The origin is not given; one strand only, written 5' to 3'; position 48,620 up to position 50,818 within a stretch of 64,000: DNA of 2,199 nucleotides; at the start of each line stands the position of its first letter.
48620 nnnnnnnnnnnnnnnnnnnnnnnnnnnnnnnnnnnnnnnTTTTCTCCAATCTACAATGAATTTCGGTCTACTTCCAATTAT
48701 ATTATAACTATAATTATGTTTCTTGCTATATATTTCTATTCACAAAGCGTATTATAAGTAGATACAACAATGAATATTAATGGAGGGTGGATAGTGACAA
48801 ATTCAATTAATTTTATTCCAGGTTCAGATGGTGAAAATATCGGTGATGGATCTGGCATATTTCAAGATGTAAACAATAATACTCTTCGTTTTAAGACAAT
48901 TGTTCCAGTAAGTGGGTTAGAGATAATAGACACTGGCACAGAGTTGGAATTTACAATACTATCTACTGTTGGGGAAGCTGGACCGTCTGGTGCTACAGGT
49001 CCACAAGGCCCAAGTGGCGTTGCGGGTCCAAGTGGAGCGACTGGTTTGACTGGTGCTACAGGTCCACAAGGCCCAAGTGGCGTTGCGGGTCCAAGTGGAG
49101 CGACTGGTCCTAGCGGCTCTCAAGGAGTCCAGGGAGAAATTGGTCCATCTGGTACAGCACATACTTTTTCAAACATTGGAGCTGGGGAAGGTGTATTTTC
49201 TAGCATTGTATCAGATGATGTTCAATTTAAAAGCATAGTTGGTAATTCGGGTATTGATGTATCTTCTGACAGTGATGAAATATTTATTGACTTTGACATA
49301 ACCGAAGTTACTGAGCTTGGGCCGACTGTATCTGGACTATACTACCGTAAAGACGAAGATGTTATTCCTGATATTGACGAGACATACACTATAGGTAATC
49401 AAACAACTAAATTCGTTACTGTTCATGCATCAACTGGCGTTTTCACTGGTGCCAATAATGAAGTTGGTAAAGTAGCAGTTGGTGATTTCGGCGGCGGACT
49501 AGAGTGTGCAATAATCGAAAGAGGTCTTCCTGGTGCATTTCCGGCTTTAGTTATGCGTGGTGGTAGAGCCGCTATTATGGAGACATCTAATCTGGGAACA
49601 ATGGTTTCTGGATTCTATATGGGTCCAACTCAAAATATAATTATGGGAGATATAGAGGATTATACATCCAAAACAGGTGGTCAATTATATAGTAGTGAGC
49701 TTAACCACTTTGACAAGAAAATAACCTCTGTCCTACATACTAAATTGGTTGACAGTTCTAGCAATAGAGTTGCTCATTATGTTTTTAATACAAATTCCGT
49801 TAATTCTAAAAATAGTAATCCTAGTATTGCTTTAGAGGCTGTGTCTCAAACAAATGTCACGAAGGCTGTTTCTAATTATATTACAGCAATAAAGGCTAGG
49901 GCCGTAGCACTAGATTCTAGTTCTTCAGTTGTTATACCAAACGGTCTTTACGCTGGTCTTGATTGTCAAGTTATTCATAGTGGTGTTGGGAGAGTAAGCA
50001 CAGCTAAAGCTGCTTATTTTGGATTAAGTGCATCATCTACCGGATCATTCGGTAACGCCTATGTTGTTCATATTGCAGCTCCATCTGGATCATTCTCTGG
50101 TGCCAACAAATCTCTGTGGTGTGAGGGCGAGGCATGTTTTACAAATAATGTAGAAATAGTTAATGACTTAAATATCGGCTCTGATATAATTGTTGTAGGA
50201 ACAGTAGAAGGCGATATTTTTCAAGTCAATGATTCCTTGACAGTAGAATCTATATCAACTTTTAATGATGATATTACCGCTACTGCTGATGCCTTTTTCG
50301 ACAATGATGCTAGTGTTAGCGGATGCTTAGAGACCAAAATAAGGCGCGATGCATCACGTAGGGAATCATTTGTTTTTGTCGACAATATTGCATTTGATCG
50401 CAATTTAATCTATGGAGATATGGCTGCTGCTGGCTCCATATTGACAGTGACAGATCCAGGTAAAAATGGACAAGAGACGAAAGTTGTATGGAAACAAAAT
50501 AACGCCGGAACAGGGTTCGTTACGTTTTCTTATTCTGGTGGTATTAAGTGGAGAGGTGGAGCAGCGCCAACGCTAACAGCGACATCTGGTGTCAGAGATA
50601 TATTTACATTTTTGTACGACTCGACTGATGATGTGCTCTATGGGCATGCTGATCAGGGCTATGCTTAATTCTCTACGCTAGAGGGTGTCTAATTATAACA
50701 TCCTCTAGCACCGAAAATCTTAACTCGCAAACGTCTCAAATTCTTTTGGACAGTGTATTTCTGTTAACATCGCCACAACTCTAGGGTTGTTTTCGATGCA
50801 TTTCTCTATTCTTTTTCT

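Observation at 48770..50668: Opposite-strand collagen-like fibre gene with a perfect 63-nt tandem duplication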

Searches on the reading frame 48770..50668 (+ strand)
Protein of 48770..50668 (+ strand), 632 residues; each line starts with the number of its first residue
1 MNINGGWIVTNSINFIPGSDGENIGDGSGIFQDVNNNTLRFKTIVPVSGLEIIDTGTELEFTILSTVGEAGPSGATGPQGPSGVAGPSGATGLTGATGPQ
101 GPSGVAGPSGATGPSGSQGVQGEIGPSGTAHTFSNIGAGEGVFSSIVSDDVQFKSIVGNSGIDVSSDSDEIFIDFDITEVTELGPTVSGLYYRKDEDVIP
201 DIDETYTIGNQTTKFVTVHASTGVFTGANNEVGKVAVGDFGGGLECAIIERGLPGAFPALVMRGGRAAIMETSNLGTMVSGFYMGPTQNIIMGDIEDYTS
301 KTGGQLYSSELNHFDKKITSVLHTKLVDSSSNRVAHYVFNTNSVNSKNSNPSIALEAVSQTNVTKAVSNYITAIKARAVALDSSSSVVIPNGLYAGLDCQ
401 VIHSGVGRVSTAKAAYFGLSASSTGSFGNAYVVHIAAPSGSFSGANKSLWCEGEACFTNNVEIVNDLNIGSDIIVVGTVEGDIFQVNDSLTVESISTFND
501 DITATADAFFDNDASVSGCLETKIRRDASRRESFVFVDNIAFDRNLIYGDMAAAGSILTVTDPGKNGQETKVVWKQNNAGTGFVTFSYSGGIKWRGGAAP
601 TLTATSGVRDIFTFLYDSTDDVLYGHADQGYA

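Call 8: search_protein_families(library=pfam, proteins=[window:48770-50668:+], max_evalue=0.01)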
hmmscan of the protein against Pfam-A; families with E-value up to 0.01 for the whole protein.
window:48770-50668:+ (632 aa): 1 family
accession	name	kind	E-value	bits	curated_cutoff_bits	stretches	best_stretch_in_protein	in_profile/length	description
PF01391.23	Collagen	-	1.7e-08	34.5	27.2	1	71-129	1-59/60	Collagen triple helix repeat (20 copies)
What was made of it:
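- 48971..49159 (+): Collagen-like tract: 21 uninterrupted G-X-Y triplets (residues 68-130). In sequence it is of the gene-1 type. Pfam PF01391 (call 8).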

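Call 9: search_protein_families(library=phrogs, proteins=[window:48770-50668:+], max_evalue=0.01)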
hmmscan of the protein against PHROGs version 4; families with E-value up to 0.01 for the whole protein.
window:48770-50668:+ (632 aa): 30 families (the best 25 are shown)
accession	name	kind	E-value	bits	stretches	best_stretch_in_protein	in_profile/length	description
phrog_819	-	tail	1e-15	58.1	1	66-129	512-575/1024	tail protein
phrog_366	-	tail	1.1e-14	55.7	1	67-153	314-388/474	tail fiber protein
phrog_6320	-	tail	3.7e-13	50.2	1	68-128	131-191/745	tail fiber protein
phrog_5073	-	tail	1.5e-11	45.1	1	60-129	253-322/519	tail fiber protein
phrog_10972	-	tail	5.3e-11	43.6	1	70-138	156-224/343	tail fiber protein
phrog_1806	-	tail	2.7e-09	37.7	1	67-133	108-177/276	collagen like minor tail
phrog_1658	-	unknown function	8.4e-09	36.5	1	67-139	48-120/239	-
phrog_3420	-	unknown function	1.1e-08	34.2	1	63-139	214-293/929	-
phrog_30509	-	tail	1.7e-07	31.6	2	13-107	19-114/254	collagen like minor tail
phrog_17587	-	tail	2.5e-07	30.5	1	68-131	357-423/641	tail fiber protein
phrog_26654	-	unknown function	3.2e-07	31.1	1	67-141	87-161/360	-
phrog_33894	-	unknown function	4.6e-07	29.8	1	69-130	421-494/727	-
phrog_38806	-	unknown function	4.7e-07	30.5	1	68-132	79-143/285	-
phrog_8745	-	tail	5.9e-07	28.1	1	68-138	1407-1477/1803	tail fiber protein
phrog_38766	-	head and packaging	1.5e-06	28.1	1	68-128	97-175/478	virion structural protein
phrog_7760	-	tail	0.00025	21.9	1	580-618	170-209/223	tail fiber protein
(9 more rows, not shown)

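Call 10: search_dna_similar(query=window:48770-50668:+, collection=phages, mode=protein, max_rows=30)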
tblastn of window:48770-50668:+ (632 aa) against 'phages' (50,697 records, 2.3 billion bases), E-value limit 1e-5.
No match.
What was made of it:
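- Closest known: Streptococcus thermophilus phage antireceptor. Different: There is no sequence relationship (no tblastn match in 50,697 phage records, call 10).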

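Call 11: find_homologous_proteins(query=window:48770-50668:+)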
Query window:48770-50668:+ (632 aa): 2459 proteins with E <= 0.001 among 8000 candidates; the best 120 are listed.
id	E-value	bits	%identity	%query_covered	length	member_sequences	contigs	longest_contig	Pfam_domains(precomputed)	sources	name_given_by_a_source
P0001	0.0e+0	1385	100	100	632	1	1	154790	PF01391.24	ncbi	-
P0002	2.1e-160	553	52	89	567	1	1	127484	PF01391.24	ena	-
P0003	9.7e-151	521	50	83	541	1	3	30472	-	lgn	-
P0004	2.6e-146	507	49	83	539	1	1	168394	-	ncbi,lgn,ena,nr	ncbi:hypothetical protein KAR91_50205 [Candidatus Pacearchaeota archaeon]|nr:hypothetical protein [C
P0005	4.3e-47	179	51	12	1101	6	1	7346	PF01391.24,PF07484.18,PF21939.2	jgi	jgi:microcystin-dependent protein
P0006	2.4e-44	170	58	11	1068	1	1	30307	PF02839.20,PF01391.24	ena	-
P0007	2.1e-43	167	58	11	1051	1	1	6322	PF02839.20,PF01391.24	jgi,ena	-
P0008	1.0e-42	165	48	12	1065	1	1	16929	PF02839.20,PF01391.24,PF24517.3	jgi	jgi:Collagen triple helix repeat (20 copies)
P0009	5.4e-41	159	59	10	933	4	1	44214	PF01391.24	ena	-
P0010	7.8e-38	148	62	10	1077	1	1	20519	PF01391.24,PF00754.32,PF13385.14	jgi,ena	-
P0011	3.0e-37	146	46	15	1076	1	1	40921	PF01391.24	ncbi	-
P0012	6.5e-36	142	53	11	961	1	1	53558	PF01391.24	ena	-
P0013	8.4e-36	142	33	25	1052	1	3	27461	PF01391.24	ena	-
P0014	1.1e-35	141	47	14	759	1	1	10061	PF01391.24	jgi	jgi:hypothetical protein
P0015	2.9e-35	140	67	9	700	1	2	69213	PF01391.24,PF13884.12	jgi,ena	jgi:hypothetical protein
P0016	2.2e-34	137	63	7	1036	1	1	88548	PF01391.24,PF24077.2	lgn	-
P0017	3.9e-34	136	53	10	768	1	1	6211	PF02839.20,PF01391.24,PF24517.3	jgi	jgi:Collagen triple helix repeat (20 copies)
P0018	1.5e-33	134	51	11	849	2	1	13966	PF01391.24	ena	-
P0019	4.5e-33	133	57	9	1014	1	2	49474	PF01391.24,PF13884.12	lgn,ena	-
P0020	1.0e-32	131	58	11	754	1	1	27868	PF01391.24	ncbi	ncbi:MAG: collagen-like triple helix repeat-containing protein [Thermoanaerobaculales bacterium]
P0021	2.5e-32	130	33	24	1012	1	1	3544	PF01391.24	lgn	-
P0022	4.2e-32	129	56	8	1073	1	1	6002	PF01391.24,PF24517.3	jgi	jgi:hypothetical protein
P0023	6.0e-32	129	51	12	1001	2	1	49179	PF01391.24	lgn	-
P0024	1.1e-31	128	55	10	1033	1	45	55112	PF01391.24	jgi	jgi:hypothetical protein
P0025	1.2e-31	128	47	13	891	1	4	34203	PF01391.24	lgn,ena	-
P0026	1.2e-31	128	60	9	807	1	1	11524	PF01391.24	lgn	-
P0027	4.7e-31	126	57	11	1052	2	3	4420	PF01391.24,PF12708.13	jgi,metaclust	metaclust:\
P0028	4.8e-31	126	40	17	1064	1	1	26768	PF01391.24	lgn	-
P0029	5.3e-31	126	55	10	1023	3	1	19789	PF01391.24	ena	-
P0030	6.5e-31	126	42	15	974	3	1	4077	PF01391.24,PF23657.2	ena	-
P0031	1.2e-30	125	46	12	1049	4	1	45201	PF01391.24,PF12708.13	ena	-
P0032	1.3e-30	125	57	9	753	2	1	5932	PF01391.24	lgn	-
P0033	2.5e-30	124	50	14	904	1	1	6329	PF02839.20,PF01391.24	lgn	-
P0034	2.6e-30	124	60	10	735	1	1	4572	PF01391.24,PF23657.2,PF26696.1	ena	-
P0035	5.0e-30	123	56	9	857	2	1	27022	PF01391.24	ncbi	-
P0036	6.2e-30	122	40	12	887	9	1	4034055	PF02839.20,PF01391.24,PF24517.3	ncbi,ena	-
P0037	7.1e-30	122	44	16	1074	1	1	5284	PF01391.24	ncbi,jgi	jgi:hypothetical protein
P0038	7.1e-30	122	52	9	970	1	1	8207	PF01391.24,PF23657.2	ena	-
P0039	7.6e-30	122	40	19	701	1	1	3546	PF01391.24,PF23657.2,PF26696.1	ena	-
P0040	9.4e-30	122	58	8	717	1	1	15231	PF01391.24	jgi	jgi:hypothetical protein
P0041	9.8e-30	122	50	11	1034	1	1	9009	PF02839.20,PF01391.24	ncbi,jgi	jgi:hypothetical protein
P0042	1.1e-29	122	61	9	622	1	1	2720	PF01391.24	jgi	-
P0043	1.2e-29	121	46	13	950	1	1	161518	PF01391.24,PF24517.3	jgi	jgi:Collagen triple helix repeat (20 copies)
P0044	1.3e-29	121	62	10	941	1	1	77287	PF01391.24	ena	-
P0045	1.5e-29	121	58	7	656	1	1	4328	PF01391.24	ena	-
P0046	1.9e-29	121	61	10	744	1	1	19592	PF01391.24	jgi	jgi:hypothetical protein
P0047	2.4e-29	120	57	9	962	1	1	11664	PF01391.24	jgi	jgi:hypothetical protein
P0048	2.5e-29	120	55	10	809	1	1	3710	PF01391.24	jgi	jgi:hypothetical protein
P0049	2.8e-29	120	37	22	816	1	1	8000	PF01391.24,PF24517.3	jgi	jgi:hypothetical protein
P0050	3.0e-29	120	66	10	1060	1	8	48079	PF01391.24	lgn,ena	-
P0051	3.2e-29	120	45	19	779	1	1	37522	PF01391.24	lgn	-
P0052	4.8e-29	119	58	10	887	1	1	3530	PF01391.24,PF23657.2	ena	-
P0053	5.2e-29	119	52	10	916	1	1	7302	PF01391.24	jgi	jgi:hypothetical protein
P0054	1.4e-28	118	59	10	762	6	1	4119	PF01391.24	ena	-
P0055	1.7e-28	118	53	10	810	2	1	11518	PF01391.24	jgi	jgi:hypothetical protein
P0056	2.4e-28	117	53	12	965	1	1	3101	PF09603.16,PF01391.24,PF26696.1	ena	-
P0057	3.9e-28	116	45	15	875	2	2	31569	PF01391.24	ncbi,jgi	jgi:hypothetical protein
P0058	1.3e-27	115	53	11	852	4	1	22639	PF01391.24,PF23657.2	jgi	jgi:hypothetical protein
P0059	1.5e-27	114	51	11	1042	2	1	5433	PF01391.24,PF24517.3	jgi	jgi:hypothetical protein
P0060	2.0e-27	114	57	11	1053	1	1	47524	PF01391.24,PF12708.13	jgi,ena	-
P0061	2.1e-27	114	55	8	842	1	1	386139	PF13405.13,PF01391.24,PF23657.2,PF13202.13,PF00036.39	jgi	jgi:hypothetical protein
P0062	2.7e-27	114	63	9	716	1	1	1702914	PF01391.24,PF25485.2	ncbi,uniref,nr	ncbi:hypothetical protein JMJ35_004483 [Cladonia borealis]|uniref:WSC domain-containing protein n=1 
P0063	3.5e-27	113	57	9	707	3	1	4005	PF01391.24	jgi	-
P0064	4.6e-27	113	63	9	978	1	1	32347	PF01391.24,PF18454.8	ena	-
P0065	5.3e-27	113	39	21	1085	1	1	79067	PF01391.24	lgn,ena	-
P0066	9.8e-27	112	62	10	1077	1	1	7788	PF01391.24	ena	-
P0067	1.0e-26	112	40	21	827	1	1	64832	PF01391.24,PF26696.1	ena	-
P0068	1.1e-26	112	41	15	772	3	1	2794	PF01391.24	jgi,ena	-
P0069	1.1e-26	112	60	8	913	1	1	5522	PF02839.20,PF01391.24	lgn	-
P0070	1.7e-26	111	41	14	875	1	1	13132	PF01391.24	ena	-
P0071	1.9e-26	111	42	18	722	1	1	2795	PF01391.24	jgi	-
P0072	1.9e-26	111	56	10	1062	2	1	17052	PF01391.24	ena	-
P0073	2.6e-26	110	63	10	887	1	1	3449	PF01391.24,PF18573.8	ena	-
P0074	3.0e-26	110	48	12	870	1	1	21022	PF02839.20,PF01391.24,PF24517.3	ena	-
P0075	3.0e-26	110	40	16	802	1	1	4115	PF01391.24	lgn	-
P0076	3.3e-26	110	51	11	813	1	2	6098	PF01391.24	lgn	-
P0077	4.2e-26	110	42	16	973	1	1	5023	PF01391.24,PF03906.21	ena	-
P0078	4.4e-26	110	56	10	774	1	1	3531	PF01391.24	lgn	-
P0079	5.5e-26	109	50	13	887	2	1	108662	PF01391.24,PF23657.2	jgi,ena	jgi:hypothetical protein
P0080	6.9e-26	109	52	11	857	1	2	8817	PF01391.24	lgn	-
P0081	7.3e-26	109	38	13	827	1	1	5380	PF01391.24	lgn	-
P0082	1.0e-25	108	66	10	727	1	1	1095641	PF01391.24,PF25485.2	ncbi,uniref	ncbi:hypothetical protein N7G274_003451 [Stereocaulon virgatum]|uniref:WSC domain-containing protein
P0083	1.0e-25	108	57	10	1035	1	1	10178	PF01391.24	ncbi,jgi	jgi:hypothetical protein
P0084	1.1e-25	108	55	10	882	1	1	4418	PF01391.24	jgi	jgi:hypothetical protein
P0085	1.3e-25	108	59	10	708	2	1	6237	PF01391.24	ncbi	-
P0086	1.7e-25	108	52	11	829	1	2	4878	PF01391.24,PF24517.3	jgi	jgi:hypothetical protein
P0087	2.1e-25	107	36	23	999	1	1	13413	PF01391.24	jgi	jgi:hypothetical protein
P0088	2.3e-25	107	35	17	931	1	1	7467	PF01391.24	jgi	jgi:hypothetical protein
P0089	2.3e-25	107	52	9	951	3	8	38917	PF01391.24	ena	-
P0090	2.3e-25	107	53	12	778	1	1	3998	PF01391.24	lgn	-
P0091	2.5e-25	107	54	11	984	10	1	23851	PF01391.24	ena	-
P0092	2.6e-25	107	51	12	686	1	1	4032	PF01391.24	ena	-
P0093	3.6e-25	107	49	12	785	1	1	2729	PF01391.24,PF26696.1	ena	-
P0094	3.8e-25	107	48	10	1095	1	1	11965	PF13405.13,PF01391.24,PF23657.2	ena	-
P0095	3.9e-25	106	42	17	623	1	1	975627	PF02839.20,PF01391.24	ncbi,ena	-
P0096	5.2e-25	106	49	14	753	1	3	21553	PF01391.24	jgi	jgi:hypothetical protein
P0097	5.9e-25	106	57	10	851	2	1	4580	PF01391.24,PF23657.2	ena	-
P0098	7.5e-25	106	51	11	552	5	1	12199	PF02839.20,PF01391.24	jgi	jgi:collagen type I/II/III/V/XI/XXIV/XXVII alpha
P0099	1.1e-24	105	35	17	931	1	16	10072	PF01391.24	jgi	jgi:hypothetical protein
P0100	1.2e-24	105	52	10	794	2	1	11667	PF01391.24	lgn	-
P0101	1.4e-24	105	52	11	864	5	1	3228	PF01391.24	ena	-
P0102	1.4e-24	105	55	11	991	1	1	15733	PF01391.24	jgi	jgi:hypothetical protein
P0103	1.7e-24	104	49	13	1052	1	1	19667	PF01391.24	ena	-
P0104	1.9e-24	104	54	10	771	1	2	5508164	PF01391.24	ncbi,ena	-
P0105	2.1e-24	104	57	10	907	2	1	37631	PF01391.24,PF23657.2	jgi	jgi:hypothetical protein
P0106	3.3e-24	103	57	7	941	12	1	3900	PF01391.24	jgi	jgi:hypothetical protein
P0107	4.2e-24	103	52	12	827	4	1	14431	PF01391.24,PF22237.4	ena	-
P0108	4.6e-24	103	63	9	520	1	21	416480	PF01391.24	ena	-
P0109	5.0e-24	103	62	10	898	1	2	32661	PF01391.24,PF13385.14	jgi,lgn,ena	jgi:hypothetical protein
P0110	5.6e-24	103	51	10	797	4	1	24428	PF01391.24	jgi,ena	jgi:hypothetical protein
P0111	6.0e-24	103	49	12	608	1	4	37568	PF01391.24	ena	-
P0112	6.0e-24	103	49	12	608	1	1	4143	PF01391.24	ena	-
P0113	6.1e-24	103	62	7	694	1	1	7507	PF01391.24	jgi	-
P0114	6.2e-24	103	52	14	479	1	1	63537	PF01391.24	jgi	jgi:hypothetical protein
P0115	8.1e-24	102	49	11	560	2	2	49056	PF01391.24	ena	-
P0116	8.9e-24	102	60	10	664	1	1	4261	PF01391.24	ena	-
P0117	9.4e-24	102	52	10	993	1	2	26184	PF01391.24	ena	-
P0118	1.1e-23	102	49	11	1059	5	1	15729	PF01391.24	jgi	-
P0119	1.1e-23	102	46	10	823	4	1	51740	PF02839.20,PF01391.24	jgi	jgi:hypothetical protein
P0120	1.8e-23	101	55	10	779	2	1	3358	PF01391.24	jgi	jgi:collagen type I/II/III/V/XI/XXIV/XXVII alpha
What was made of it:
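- No cassette gene 2-4 homologue from this sample appeared in the protein search (call 11).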

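Call 13: find_encoding_contigs(protein=P0002, flank=10000, max_places=3)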
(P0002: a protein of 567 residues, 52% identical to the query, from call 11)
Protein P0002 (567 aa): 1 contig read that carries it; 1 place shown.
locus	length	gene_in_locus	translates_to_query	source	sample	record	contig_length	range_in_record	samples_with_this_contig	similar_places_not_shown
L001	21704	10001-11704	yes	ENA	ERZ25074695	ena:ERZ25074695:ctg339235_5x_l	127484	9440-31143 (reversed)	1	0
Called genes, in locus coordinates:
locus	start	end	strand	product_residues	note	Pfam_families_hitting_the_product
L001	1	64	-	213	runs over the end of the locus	PF04542:Sigma70_r2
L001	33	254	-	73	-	-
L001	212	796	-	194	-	-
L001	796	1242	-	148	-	PF00692:dUTPase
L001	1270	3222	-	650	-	PF17975:RNR_Alpha, PF21995:RNR-II_ins_dom, PF02867:Ribonuc_red_lgC (faint)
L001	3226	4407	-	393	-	-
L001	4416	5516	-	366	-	PF00478:IMPDH, PF01180:DHO_dh (faint), PF01070:FMN_dh, PF00977:His_biosynth (faint), PF03060:NMO (weak), PF00478:IMPDH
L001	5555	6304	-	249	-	PF02511:Thy1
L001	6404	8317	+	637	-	-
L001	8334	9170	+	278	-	-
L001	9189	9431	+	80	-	-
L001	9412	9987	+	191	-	-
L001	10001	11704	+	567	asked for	PF01391:Collagen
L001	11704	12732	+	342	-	-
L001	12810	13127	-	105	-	-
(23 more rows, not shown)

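Call 14: find_encoding_contigs(protein=P0004, flank=10000, max_places=3)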
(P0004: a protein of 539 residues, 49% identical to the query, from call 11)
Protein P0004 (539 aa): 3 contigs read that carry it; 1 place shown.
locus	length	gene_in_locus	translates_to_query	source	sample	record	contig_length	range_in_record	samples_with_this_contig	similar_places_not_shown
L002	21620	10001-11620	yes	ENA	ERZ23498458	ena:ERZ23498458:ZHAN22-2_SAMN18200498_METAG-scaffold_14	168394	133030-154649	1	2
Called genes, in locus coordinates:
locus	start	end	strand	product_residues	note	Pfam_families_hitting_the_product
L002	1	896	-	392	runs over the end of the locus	-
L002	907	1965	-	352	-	PF00478:IMPDH, PF01070:FMN_dh, PF03060:NMO (weak)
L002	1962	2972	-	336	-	PF01370:Epimerase, PF04321:RmlD_sub_bind, PF16363:GDP_Man_Dehyd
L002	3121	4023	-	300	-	PF02511:Thy1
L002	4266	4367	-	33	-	-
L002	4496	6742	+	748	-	-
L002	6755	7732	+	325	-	-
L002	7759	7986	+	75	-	-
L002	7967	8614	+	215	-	-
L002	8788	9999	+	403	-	-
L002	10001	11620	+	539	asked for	-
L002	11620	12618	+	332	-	-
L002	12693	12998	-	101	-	-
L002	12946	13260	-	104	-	-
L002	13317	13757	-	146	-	PF09969:DUF2203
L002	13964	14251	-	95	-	-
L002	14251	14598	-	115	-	-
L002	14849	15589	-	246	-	-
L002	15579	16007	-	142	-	-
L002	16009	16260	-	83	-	-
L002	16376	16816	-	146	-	-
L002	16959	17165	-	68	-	-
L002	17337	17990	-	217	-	-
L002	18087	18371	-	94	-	-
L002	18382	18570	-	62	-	-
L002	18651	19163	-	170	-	-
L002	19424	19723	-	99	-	PF14354:Lar_restr_allev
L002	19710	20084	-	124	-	-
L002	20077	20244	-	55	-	-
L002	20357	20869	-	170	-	-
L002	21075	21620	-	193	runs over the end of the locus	-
